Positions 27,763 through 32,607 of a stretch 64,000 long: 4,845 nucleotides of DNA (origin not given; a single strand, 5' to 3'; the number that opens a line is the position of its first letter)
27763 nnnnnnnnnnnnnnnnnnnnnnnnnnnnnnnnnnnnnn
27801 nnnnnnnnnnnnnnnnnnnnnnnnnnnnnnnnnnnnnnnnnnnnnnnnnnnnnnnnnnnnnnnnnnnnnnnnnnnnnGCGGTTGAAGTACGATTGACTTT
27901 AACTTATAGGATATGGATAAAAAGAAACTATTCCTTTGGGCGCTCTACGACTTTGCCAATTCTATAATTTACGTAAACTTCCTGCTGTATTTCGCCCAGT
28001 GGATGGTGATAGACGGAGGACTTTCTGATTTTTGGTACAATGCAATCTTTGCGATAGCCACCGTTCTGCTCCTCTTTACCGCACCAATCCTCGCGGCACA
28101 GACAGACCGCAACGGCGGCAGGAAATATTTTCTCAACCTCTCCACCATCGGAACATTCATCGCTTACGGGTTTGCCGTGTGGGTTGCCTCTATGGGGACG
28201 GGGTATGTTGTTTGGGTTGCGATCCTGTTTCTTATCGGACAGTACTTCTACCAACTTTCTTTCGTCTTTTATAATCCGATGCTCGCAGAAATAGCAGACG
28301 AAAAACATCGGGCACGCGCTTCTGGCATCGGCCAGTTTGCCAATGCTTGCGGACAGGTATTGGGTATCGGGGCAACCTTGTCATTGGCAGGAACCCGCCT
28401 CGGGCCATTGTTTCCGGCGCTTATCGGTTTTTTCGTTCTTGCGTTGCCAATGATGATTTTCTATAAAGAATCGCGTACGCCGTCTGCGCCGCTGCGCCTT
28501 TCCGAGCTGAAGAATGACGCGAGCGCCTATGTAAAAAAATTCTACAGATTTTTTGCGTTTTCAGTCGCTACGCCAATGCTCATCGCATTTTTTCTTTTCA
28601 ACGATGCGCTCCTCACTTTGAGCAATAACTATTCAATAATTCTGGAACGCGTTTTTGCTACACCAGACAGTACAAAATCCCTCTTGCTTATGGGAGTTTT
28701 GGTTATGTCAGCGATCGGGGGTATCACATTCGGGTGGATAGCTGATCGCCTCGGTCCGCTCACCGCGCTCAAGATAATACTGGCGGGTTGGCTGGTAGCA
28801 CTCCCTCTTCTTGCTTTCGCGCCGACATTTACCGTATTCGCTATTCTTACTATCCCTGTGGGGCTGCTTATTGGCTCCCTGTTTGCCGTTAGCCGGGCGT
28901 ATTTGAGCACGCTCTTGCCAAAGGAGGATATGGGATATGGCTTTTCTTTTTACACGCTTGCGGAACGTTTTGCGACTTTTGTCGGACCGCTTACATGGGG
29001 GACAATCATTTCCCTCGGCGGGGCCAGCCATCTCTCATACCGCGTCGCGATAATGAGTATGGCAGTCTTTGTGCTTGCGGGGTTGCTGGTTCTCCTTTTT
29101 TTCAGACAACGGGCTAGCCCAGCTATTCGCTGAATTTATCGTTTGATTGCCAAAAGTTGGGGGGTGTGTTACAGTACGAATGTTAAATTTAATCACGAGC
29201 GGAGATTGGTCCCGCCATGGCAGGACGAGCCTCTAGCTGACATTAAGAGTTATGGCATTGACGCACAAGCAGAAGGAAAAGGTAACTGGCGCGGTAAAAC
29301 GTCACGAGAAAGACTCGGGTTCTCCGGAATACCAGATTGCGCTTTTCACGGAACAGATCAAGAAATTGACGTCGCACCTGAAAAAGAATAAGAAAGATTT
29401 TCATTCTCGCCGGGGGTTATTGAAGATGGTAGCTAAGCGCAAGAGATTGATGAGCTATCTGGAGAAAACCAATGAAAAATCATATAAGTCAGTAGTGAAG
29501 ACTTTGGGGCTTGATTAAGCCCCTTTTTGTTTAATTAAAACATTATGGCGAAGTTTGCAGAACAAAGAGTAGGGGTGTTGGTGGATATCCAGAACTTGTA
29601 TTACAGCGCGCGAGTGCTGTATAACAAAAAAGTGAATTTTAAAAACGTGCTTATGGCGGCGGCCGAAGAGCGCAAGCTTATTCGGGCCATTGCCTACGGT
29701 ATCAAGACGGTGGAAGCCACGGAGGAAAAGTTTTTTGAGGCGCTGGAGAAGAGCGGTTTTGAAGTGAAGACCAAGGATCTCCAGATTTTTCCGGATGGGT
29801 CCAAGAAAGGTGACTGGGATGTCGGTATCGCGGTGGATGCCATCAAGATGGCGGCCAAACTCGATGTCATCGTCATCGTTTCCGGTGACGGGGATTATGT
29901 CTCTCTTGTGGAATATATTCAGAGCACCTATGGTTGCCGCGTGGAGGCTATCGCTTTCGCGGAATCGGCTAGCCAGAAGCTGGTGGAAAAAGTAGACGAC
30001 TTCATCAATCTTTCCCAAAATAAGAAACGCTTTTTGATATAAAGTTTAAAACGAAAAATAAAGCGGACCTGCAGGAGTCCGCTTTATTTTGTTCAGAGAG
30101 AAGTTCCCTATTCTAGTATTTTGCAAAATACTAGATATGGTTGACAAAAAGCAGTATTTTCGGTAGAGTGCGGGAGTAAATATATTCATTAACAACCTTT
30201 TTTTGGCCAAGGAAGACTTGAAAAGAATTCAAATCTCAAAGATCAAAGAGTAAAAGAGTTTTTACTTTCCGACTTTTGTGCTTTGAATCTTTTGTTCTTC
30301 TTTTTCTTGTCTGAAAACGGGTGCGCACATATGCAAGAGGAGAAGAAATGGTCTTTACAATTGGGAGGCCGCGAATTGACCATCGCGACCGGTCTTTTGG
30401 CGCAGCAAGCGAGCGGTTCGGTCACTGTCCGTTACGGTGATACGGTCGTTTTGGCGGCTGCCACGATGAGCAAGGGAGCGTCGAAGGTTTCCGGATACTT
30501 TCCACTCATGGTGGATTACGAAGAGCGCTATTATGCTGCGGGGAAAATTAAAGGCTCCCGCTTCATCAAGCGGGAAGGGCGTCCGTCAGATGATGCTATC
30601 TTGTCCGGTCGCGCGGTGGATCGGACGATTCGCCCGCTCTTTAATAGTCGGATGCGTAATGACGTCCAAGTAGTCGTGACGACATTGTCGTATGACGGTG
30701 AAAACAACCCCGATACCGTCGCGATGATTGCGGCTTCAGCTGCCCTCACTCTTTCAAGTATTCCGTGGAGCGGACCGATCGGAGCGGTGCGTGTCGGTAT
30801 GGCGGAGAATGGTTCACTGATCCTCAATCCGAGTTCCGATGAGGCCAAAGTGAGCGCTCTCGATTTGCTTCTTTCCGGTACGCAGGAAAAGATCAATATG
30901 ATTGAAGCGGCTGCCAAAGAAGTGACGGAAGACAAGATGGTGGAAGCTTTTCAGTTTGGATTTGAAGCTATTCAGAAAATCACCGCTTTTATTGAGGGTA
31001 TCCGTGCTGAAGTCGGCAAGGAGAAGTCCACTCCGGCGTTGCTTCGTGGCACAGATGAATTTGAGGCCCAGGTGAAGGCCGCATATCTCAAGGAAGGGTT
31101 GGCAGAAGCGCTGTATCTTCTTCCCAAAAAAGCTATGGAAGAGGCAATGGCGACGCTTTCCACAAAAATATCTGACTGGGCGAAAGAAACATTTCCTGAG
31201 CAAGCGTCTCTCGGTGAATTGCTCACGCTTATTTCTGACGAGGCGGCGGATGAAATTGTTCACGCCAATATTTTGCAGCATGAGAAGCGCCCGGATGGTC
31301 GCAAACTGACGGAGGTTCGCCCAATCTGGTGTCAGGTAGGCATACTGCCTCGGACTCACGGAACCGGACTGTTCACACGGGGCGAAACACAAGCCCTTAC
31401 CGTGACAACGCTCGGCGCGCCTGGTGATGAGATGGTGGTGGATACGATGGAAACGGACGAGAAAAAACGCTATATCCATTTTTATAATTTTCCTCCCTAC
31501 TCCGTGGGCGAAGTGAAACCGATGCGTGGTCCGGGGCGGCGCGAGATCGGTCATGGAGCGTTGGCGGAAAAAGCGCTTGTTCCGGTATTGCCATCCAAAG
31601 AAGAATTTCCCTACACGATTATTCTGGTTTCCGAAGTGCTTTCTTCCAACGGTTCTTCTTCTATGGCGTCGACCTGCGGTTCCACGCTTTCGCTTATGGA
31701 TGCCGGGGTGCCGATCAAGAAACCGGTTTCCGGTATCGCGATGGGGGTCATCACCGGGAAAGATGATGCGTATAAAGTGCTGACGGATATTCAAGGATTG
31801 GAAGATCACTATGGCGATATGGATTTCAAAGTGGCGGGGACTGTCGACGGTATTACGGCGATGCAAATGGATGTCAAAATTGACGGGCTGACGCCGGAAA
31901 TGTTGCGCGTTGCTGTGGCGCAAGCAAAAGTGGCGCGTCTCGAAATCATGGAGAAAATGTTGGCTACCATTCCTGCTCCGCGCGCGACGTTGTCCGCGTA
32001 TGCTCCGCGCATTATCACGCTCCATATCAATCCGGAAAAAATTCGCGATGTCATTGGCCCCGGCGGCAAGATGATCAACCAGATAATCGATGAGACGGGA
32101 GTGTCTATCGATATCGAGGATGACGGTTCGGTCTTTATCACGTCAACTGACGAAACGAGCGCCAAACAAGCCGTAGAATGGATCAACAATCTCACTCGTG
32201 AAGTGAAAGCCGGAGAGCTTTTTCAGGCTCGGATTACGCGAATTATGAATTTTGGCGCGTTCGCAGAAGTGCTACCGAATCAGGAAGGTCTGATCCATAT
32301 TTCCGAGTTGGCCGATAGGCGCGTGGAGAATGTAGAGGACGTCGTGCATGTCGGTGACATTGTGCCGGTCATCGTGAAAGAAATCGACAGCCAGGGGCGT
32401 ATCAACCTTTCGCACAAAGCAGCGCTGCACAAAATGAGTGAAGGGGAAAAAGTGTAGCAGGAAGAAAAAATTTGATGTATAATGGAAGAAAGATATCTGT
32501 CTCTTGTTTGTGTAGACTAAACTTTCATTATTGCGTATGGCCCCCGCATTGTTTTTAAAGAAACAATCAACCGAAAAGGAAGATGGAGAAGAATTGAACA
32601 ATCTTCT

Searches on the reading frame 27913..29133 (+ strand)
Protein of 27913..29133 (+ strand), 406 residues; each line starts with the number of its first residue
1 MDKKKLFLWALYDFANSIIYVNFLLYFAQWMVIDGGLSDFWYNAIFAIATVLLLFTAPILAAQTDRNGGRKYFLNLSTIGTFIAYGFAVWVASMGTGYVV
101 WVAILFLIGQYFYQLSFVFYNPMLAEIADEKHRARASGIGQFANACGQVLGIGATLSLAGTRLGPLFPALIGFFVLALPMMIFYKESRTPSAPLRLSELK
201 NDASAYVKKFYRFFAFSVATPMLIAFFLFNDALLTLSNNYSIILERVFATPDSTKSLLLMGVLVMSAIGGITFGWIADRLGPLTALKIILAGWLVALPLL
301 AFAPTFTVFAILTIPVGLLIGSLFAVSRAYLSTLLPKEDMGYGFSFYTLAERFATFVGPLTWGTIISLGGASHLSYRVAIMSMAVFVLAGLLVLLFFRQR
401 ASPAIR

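Call 10: search_protein_families(library=pfam, proteins=[window:27913-29133:+])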
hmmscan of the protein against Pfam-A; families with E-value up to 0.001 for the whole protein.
window:27913-29133:+ (406 aa): 3 families
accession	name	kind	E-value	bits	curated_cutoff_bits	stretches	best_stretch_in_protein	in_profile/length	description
PF07690.21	MFS_1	-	9.6e-26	90.9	33.4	2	227-400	6-176/347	Major Facilitator Superfamily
PF11700.14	ATG22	-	9.1e-14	51.5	24.1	2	138-399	199-474/482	Vacuole effluxer Atg22 like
PF00083.30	Sugar_tr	-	2.8e-08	33.5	22.3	2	4-181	253-432/452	Sugar (and other) transporter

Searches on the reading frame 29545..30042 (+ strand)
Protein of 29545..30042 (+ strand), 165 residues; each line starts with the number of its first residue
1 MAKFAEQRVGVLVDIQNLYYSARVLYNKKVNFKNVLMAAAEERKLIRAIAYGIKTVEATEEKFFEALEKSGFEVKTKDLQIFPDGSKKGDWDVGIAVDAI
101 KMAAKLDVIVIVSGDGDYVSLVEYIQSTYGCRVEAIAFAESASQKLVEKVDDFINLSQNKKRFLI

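Call 10: search_protein_families(library=pfam, proteins=[window:29545-30042:+])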
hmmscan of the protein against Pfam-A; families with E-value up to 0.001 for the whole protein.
window:29545-30042:+ (165 aa): 1 family
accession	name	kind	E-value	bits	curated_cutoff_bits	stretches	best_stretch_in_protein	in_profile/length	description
PF01936.24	NYN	-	1.2e-34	120.3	24.2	1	8-156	1-144/145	NYN domain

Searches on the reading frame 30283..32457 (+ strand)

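Call 10: search_protein_families(library=pfam, proteins=[window:30283-32457:+])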
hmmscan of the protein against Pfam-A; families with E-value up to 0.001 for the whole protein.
window:30283-32457:+ (724 aa): 5 families
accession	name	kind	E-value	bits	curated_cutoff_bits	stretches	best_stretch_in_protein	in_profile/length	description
PF01138.27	RNase_PH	-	4e-55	186.2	25.5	2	29-161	2-130/130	3' exoribonuclease family, domain 1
PF00575.29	S1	-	2.9e-18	66.4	22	1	641-712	2-74/74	S1 RNA binding domain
PF03725.20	RNase_PH_C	-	1e-16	61.1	20.8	2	164-229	1-67/67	3' exoribonuclease family, domain 2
PF00013.35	KH_1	-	1.1e-11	44.8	21.5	1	578-635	2-65/66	KH domain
PF22675.2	KH-I_KHDC4-BBP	-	3.9e-05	23.8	30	1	588-626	9-47/76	KHDC4/BBP-like, KH-domain type I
